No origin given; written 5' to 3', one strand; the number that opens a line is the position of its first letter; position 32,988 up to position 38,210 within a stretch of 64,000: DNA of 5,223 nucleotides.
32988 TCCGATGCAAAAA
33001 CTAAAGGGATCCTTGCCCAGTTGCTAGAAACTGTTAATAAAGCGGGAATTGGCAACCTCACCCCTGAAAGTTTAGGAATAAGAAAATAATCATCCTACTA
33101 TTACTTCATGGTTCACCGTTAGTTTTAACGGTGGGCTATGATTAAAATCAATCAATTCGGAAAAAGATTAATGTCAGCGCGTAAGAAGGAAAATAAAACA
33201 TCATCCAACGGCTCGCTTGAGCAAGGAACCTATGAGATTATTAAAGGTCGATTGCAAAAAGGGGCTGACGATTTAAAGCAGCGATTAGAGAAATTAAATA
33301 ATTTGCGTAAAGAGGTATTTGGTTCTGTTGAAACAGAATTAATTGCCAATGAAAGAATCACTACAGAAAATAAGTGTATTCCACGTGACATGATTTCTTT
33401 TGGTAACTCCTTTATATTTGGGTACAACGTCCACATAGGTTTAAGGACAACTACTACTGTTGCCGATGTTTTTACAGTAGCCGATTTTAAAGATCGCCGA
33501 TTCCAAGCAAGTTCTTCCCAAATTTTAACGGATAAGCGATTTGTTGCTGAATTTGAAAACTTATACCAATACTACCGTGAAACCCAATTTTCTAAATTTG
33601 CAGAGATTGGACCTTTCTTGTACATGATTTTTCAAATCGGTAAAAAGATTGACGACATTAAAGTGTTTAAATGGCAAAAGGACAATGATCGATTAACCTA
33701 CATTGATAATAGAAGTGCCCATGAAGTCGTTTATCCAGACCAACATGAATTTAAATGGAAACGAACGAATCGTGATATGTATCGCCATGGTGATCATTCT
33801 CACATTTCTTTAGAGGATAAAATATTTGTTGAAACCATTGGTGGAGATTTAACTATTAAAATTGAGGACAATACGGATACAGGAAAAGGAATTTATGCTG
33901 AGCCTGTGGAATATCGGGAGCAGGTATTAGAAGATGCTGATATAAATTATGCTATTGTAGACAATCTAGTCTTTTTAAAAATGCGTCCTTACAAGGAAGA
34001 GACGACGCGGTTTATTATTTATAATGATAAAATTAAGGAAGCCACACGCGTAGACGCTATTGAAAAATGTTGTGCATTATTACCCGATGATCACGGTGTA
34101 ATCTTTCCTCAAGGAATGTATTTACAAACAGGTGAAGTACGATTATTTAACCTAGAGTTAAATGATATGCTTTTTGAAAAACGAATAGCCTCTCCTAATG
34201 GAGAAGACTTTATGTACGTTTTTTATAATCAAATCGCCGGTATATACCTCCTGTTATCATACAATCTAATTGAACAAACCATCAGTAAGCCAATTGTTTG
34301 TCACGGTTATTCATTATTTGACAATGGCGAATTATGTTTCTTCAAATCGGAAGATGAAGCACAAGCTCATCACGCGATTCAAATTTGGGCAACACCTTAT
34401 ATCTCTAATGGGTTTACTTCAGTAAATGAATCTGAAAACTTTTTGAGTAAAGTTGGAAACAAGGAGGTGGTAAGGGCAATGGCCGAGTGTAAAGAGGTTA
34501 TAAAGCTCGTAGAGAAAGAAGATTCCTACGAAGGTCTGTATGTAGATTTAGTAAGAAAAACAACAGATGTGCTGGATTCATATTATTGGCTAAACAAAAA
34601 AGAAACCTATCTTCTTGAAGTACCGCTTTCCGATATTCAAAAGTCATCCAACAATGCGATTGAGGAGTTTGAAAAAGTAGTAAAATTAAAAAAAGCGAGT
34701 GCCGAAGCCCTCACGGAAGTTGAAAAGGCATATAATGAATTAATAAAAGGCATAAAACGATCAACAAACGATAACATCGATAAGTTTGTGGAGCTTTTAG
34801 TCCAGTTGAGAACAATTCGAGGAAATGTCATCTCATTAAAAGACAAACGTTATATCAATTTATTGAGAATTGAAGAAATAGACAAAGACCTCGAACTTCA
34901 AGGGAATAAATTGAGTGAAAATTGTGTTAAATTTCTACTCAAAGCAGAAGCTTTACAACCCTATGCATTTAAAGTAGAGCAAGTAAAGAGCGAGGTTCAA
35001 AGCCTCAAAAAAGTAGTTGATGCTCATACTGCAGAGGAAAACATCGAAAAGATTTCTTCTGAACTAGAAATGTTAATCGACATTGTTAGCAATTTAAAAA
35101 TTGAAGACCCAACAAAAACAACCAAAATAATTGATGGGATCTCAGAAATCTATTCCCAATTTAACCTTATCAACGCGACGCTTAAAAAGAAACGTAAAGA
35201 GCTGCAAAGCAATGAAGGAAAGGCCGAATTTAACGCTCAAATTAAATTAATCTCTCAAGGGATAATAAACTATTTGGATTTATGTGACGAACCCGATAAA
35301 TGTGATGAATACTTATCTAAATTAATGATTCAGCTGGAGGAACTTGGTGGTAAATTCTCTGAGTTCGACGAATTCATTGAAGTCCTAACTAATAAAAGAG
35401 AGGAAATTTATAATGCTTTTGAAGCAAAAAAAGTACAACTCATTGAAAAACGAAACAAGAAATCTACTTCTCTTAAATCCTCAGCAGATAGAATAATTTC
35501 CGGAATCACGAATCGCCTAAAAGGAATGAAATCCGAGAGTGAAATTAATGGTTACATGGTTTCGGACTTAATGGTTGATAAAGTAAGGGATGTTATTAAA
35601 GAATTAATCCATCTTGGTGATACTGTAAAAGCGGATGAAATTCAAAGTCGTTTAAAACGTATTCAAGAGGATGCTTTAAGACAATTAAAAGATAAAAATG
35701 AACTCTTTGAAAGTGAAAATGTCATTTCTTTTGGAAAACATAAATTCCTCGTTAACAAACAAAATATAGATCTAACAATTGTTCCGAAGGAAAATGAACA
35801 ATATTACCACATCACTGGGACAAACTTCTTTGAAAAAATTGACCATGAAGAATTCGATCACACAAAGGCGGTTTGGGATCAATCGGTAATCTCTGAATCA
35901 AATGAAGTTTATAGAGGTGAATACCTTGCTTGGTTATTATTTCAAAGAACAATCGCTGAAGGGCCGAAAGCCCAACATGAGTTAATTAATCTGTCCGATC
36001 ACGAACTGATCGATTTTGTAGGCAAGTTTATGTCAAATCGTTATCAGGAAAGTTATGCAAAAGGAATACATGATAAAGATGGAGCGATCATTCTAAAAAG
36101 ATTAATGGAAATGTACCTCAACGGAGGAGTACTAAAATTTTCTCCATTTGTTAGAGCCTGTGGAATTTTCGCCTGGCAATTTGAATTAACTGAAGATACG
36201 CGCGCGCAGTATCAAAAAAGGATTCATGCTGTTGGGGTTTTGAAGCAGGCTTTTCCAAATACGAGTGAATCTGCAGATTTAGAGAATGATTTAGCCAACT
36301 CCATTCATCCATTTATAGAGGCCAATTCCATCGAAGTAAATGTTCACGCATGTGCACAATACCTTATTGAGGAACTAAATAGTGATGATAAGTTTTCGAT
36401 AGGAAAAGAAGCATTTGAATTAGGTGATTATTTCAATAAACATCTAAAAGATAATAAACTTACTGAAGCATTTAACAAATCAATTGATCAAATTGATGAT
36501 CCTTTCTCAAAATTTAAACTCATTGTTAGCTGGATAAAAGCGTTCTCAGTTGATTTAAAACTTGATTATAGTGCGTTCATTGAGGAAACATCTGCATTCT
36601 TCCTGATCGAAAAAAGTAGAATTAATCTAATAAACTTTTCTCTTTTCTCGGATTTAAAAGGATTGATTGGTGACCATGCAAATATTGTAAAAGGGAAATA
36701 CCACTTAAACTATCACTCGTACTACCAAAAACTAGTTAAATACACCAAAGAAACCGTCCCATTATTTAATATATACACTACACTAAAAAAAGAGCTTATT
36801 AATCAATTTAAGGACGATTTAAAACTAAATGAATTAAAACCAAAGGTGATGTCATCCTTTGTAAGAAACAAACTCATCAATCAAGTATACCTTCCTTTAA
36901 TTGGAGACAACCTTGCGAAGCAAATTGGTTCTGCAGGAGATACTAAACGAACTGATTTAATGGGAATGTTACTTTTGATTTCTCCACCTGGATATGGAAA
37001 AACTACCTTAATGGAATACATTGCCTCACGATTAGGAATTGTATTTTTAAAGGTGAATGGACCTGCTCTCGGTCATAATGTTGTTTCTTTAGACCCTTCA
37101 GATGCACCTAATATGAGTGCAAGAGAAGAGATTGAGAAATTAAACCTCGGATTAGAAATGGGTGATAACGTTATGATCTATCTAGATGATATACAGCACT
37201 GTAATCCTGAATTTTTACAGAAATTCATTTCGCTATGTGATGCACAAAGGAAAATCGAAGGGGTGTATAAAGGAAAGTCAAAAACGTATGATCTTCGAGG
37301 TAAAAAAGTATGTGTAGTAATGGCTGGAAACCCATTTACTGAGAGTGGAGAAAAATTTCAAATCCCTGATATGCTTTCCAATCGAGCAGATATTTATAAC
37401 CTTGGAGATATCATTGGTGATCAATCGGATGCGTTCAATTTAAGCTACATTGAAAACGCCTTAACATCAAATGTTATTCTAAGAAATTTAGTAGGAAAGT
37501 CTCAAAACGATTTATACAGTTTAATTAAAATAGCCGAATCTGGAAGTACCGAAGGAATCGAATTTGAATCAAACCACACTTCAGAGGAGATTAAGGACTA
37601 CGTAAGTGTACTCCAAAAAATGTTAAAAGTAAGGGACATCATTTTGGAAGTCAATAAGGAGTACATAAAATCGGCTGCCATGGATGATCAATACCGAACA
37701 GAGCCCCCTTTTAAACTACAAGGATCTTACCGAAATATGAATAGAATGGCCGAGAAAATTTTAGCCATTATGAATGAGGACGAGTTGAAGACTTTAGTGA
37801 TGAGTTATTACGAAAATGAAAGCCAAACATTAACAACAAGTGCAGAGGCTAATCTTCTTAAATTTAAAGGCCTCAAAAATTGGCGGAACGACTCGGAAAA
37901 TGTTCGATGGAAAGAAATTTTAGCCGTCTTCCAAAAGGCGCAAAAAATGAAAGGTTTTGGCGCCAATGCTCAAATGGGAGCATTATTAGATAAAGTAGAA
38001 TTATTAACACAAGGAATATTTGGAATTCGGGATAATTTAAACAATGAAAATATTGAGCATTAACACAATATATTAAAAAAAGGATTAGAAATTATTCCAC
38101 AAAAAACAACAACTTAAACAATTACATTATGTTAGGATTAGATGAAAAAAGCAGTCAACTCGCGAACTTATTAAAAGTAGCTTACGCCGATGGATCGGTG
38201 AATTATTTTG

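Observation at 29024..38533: YbjN-like / PspA / YqiJ(DUF1449) / flotillin / 1641-aa MoxR-type ATPase / TerB gene cluster: candidate uncharacterised membrane-stress or envelope-defence system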

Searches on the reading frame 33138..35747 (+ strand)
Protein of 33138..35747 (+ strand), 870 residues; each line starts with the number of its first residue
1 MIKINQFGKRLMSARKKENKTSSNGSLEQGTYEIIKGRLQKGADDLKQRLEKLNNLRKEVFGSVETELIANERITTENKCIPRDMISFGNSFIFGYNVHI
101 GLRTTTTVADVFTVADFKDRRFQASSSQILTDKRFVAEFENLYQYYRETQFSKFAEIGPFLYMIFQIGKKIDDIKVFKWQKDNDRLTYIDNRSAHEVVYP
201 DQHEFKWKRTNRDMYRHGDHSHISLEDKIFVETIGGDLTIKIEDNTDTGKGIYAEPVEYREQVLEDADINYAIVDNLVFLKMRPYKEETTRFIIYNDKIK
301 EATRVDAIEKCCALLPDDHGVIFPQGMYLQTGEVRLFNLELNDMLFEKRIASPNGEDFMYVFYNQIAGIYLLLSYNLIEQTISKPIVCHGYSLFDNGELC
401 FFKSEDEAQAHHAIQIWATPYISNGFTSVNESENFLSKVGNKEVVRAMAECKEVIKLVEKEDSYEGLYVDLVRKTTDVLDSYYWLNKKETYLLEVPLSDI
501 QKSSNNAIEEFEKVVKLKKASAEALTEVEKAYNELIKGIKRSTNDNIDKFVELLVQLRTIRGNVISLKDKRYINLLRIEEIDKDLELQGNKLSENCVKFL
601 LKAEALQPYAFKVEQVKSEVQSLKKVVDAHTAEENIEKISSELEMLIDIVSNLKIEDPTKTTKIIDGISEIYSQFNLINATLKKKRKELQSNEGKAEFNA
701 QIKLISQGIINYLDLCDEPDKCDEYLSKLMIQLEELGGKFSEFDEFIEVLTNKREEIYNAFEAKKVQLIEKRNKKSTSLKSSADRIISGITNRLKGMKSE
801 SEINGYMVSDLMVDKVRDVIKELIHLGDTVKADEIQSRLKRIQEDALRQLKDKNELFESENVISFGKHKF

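Call 53: predict_structure(alignment_id=A3)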
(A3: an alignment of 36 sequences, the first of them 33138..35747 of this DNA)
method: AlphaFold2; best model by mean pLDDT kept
length: 870 residues; sequences in the alignment: 36
mean_pLDDT: 82.6   pTM: 0.59
mean pLDDT of the five models: 82.6, 81.1, 78.6, 78.4, 78.4
residues with pLDDT >= 90: 236; 70-90: 537; 50-70: 67; < 50: 30
segments of 3 or more residues with pLDDT < 50: 1-27
pLDDT, mean of each block of 10 residues (from residue 1): 28 28 43 84 95 91 84 87 88 84 74 88 78 91 86 91 90 91 88 88 91 81 85 79 63 81 82 93 88 89 88 90 92 83 89 88 90 92 90 86 83 90 57 78 92 89 75 94 92 95 90 85 91 89 80 87 88 87 90 84 79 81 74 79 75 71 78 78 72 73 87 86 90 83 77 89 88 86 88 85 84 88 86 89 86 63 56
secondary structure, 60 per line:
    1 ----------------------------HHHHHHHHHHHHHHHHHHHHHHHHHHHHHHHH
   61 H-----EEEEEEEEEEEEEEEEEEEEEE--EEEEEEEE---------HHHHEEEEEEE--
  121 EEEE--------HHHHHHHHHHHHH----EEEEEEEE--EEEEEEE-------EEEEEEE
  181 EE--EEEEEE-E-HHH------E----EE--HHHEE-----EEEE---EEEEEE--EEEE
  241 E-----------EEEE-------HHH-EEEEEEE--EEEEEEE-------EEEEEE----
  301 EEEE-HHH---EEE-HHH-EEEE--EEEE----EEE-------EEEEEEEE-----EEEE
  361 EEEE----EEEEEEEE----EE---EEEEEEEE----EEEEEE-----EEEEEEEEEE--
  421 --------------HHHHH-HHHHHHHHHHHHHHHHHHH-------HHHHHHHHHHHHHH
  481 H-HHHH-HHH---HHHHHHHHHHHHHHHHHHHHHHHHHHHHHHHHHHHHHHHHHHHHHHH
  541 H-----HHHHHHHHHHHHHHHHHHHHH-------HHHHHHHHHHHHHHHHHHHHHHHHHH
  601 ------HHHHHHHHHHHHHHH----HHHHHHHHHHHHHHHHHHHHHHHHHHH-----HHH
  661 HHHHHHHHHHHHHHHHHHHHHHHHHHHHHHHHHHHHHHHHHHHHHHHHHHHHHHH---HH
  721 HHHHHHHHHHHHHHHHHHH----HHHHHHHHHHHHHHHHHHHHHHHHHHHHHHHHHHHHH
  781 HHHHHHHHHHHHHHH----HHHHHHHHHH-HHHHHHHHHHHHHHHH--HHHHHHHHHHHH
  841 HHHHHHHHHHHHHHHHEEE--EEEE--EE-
elements in order (helices of 4 or more, strands of 3 or more residues): H29-61 E67-88 E91-98 H108-111 E112-118 E121-124 H133-145 E150-157 E160-166 E174-182 E185-190 E222-225 E229-234 E237-241 E253-256 E268-274 E277-283 E291-296 E301-304 E312-314 E320-323 E326-329 E334-336 E344-351 E357-364 E369-376 E386-393 E398-403 E409-418 H435-439 H441-459 H467-481 H483-486 H494-541 H547-567 H575-600 H607-621 H626-652 H658-715 H719-739 H744-795 H800-809 H811-826 H829-856 E857-859 E862-865

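Call 57: fold_search(model_id=the predicted structure, library=pdb)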
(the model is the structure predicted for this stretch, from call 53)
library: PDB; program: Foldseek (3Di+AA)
matches with E <= 10: 647; with E <= 0.001: 46
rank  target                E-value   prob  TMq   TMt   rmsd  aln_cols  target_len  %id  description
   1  7sse_A                6.7e-06  1.00  0.18  0.42  13.7       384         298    9  Crystal structure of the WDR domain of human DCAF1 in complex with CYCA-117-70 (released 2021-12-15)
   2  9d5n_CH               1.3e-05  1.00  0.16  0.21  16.5       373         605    9  48-nm doublet microtubule from Trichomonas vaginalis strain G3 (released 2025-05-14)
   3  1xi4_A                1.4e-05  0.99  0.12  0.08  33.2       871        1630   10  Clathrin D6 Coat (released 2004-11-02)
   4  8pu0_A                1.7e-05  1.00  0.16  0.13  15.6       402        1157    8  Cryo-EM structure of human Elp123 in complex with tRNA, desulpho-CoA, 5'-deoxyadenosine and methionine (released 2024-04-17)
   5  7k58_C                3.6e-05  0.97  0.12  0.04  45.7      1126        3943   10  Structure of outer-arm dyneins bound to microtubule with microtubule binding state 1(MTBS-1) (released 2021-09-29)
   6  8glv_DA               4.9e-05  1.00  0.15  0.05  36.0       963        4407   10  96-nm repeat unit of doublet microtubules from Chlamydomonas reinhardtii flagella (released 2023-05-31)
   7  9n73_LI               5.3e-05  0.97  0.12  0.16  33.7       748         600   11  SSU processome maturation and disassembly, State G (released 2025-10-29)
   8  9g33_UH               6.6e-05  0.98  0.13  0.17  32.2       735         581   10  Stalled 90S - Utp23-Krr1-deltaC3 (released 2025-06-18)
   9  5tik_B                9.2e-05  1.00  0.15  0.30  17.0       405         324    7  Structural basis for inhibition of erythrocyte invasion by antibodies to Plasmodium falciparum protein CyRPA (released 2017-03-01)
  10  5ods_B                9.2e-05  0.98  0.13  0.18  24.1       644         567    9  Structure of a phosphoprotein-protein complex (released 2018-03-14)
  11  8cdd_B                1.0e-04  1.00  0.14  0.31  16.5       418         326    7  PfRH5-PfCyRPA-PfRIPR complex from Plasmodium falciparum bound to antibody Cy.003 (released 2023-10-25)
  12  5o7x_A                1.1e-04  0.99  0.15  0.20  33.4       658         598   10  CRYSTAL STRUCTURE OF S. CEREVISIAE CORE FACTOR AT 3.2A RESOLUTION (released 2017-08-02)
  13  5ods_D                1.1e-04  0.98  0.14  0.19  25.6       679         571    8  Structure of a phosphoprotein-protein complex (released 2018-03-14)
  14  9r9b_A                1.2e-04  0.98  0.12  0.17  22.5       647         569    9  Crystal structure of clathrin heavy chain in complex with a peptidomimetic inhibitor of the TACC3 interaction (released 2026-04-08)
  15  12dl_HA               1.2e-04  1.00  0.17  0.34  15.9       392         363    8  Native structure of the cytoplasmic lattice (CPL) asymmetric unit from mouse MII eggs (released 2026-04-08)
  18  8xi3_B                1.5e-04  1.00  0.16  0.30  15.3       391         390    8  Structure of mouse SCMC-14-3-3gama complex (released 2024-10-02)
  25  8z75_B                3.1e-04  1.00  0.13  0.21  16.8       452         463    9  The structure of non-activated thiocyanate dehydrogenase from Pelomicrobium methylotrophicum (pmTcDH) (released 2024-05-08)
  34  9cpc_1S               4.4e-04  0.84  0.09  0.11  19.4       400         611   10  Atomic model of porcine brain ventricles cilia doublet microtubule (48-nm periodicity) (released 2024-10-23)
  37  8z75_A                5.9e-04  0.99  0.13  0.21  16.7       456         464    8  The structure of non-activated thiocyanate dehydrogenase from Pelomicrobium methylotrophicum (pmTcDH) (released 2024-05-08)
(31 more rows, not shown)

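Call 85: search_protein_representatives(protein=window:33138-35747:+)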
Query: 870 residues. Proteins with E-value up to 0.001 (for the whole library): 1101; up to 1e-10: 776; up to 1e-30: 356. The best 150 are listed.
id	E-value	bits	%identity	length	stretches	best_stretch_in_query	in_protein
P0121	2.9e-293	991.6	51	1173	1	26-870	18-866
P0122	1.1e-279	946.8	54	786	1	23-796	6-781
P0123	2.1e-279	945.8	49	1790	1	21-870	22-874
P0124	2.9e-277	938.7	48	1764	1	23-870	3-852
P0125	6.2e-256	868.2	45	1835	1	20-870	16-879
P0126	9.0e-256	867.6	48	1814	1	28-870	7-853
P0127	1.1e-254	864.1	44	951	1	25-870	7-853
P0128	8.5e-247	838.0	43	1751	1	26-870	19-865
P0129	2.0e-246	836.8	47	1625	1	28-870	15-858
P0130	1.4e-244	830.6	46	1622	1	27-870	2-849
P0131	5.8e-238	808.7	43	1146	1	14-870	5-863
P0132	1.4e-236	804.2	44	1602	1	27-870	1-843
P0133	3.8e-236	802.7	44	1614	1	25-870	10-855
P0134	9.4e-236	801.4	41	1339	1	26-870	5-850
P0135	2.8e-233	793.2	41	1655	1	15-868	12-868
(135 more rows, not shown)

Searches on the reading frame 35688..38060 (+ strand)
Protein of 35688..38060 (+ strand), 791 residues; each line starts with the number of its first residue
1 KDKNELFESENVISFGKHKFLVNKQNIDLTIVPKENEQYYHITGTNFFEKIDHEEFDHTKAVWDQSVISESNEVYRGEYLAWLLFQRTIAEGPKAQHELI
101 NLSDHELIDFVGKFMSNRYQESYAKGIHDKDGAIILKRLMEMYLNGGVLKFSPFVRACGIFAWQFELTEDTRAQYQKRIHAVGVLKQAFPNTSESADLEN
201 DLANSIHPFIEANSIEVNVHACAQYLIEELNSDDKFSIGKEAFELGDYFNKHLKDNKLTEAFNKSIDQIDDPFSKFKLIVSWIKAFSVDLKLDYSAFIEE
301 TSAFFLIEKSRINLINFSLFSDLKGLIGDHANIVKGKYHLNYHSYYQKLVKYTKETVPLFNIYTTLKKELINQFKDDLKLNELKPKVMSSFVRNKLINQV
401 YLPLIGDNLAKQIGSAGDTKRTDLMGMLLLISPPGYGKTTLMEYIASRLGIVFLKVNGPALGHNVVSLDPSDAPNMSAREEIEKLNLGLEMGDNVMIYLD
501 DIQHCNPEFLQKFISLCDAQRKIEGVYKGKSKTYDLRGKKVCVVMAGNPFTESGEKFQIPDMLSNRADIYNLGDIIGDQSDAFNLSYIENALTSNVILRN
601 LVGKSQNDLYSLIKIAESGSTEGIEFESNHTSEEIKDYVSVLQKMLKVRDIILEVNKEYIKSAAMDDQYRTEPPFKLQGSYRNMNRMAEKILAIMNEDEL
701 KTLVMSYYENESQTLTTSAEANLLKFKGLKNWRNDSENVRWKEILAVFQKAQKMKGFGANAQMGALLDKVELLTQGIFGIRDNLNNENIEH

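Call 55: predict_structure(alignment_id=A4)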
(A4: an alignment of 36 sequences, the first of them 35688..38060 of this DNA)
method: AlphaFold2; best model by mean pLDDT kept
length: 791 residues; sequences in the alignment: 36
mean_pLDDT: 81.5   pTM: 0.60
mean pLDDT of the five models: 81.5, 81.1, 80.8, 74.6, 73.7
residues with pLDDT >= 90: 280; 70-90: 365; 50-70: 123; < 50: 23
segments of 3 or more residues with pLDDT < 50: 1-4, 424-426, 563-570
pLDDT, mean of each block of 10 residues (from residue 1): 50 73 71 89 81 91 90 93 94 89 93 82 86 95 91 93 91 92 84 87 93 91 93 87 93 94 92 93 91 89 89 89 93 92 93 94 93 83 58 65 72 60 51 61 75 85 87 89 87 82 82 71 83 80 74 59 47 59 77 82 75 85 80 87 90 81 69 81 84 88 89 78 90 90 86 61 59 63 56 38
secondary structure, 60 per line:
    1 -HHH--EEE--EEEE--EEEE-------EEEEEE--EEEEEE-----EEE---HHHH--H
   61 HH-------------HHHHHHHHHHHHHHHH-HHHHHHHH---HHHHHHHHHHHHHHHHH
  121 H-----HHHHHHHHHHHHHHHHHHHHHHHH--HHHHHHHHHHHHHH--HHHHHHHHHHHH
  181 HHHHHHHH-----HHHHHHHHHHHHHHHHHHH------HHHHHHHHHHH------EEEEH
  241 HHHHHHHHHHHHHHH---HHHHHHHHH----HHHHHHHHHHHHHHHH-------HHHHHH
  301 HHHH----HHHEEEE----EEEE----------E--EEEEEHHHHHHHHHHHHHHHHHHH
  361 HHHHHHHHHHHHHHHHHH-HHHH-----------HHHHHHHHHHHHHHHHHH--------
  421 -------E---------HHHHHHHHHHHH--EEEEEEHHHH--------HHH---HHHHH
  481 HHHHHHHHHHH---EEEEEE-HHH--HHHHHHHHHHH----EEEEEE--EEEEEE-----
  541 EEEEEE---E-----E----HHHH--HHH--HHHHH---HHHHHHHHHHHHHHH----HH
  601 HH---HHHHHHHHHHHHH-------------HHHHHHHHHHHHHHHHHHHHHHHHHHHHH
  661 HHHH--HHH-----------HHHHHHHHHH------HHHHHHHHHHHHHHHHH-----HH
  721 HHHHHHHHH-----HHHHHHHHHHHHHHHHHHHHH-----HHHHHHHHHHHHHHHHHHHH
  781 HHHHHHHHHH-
elements in order (helices of 4 or more, strands of 3 or more residues): E7-9 E12-15 E18-21 E29-34 E37-42 E48-50 H54-57 H76-91 H93-100 H104-121 H127-150 H153-166 H169-188 H194-212 H219-229 E236-239 H240-255 H259-267 H272-287 H295-304 E312-315 E320-323 E337-341 H342-378 H380-383 H395-412 H438-449 E452-457 H458-461 H476-491 E495-500 H507-517 E522-527 E530-535 E541-546 H561-564 H572-576 H580-594 H599-602 H606-618 H632-664 H681-690 H697-713 H719-729 H735-755 H761-790

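Call 58: fold_search(model_id=the predicted structure, library=pdb)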
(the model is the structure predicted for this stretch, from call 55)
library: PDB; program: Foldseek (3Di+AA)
matches with E <= 10: 365; with E <= 0.001: 0
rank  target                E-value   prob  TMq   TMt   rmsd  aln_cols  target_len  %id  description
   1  7uiz_F                1.1e-03  1.00  0.15  0.20  20.6       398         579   14  ClpAP complex bound to ClpS N-terminal extension, class IIc (released 2022-11-09)
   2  4lj4                  1.1e-03  1.00  0.15  0.32  20.1       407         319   13  ClpB NBD2 from T. thermophilus, nucleotide-free (released 2014-02-12)
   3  7x5b                  1.1e-03  1.00  0.15  0.34   8.8       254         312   17  Crystal structure of RuvB (released 2023-03-08)
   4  9y6s_7C               1.1e-03  0.82  0.15  0.05  40.0       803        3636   10  96-nm repeat of the Leishmania tarentolae doublet microtubule (released 2025-12-17)
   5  6w24_A                1.5e-03  1.00  0.16  0.22  16.9       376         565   12  ClpA Engaged2 State bound to RepA-GFP (Focused Classification) (released 2020-05-06)
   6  9dx3_F                1.6e-03  1.00  0.14  0.31  12.8       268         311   16  EcRuvB 9-mer pre-assembly complex (released 2026-01-21)
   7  7xbk_B                1.9e-03  1.00  0.17  0.32  18.4       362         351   14  Structure and mechanism of a mitochondrial AAA+ disaggregase CLPB (released 2023-01-25)
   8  8efy_D                2.2e-03  1.00  0.14  0.31  15.2       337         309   13  Structure of double homo-hexameric AAA+ ATPase RuvB motors (released 2023-05-10)
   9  5og1_A                2.3e-03  0.98  0.16  0.15  20.3       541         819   13  Cryo EM structure of the E. coli disaggregase ClpB (BAP form, DWB mutant), in the ATPgammaS state (released 2017-08-16)
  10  8q6p_3                2.3e-03  0.94  0.14  0.24  20.9       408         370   12  X. laevis CMG dimer bound to dimeric DONSON - MCM ATPase (released 2023-10-18)
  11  6uqe_B                2.4e-03  1.00  0.16  0.21  15.5       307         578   13  ClpA/ClpP Disengaged State bound to RepA-GFP (released 2020-04-22)
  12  4lja                  2.9e-03  0.99  0.14  0.31  16.6       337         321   13  ClpB NBD2 R621Q from T. thermophilus in complex with AMPPCP and guanidinium chloride (released 2014-02-12)
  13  8efv_A                3.3e-03  1.00  0.17  0.34  13.5       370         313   13  Structure of single homo-hexameric Holliday junction ATP-dependent DNA helicase RuvB motor (released 2023-05-10)
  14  7uiy_A                3.3e-03  0.99  0.16  0.21  17.6       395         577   12  ClpAP complex bound to ClpS N-terminal extension, class IIIa (released 2022-10-26)
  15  6skl_3                3.6e-03  0.97  0.15  0.18  18.1       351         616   12  Cryo-EM structure of the CMG Fork Protection Complex at a replication fork - Conformation 1 (released 2020-05-06)
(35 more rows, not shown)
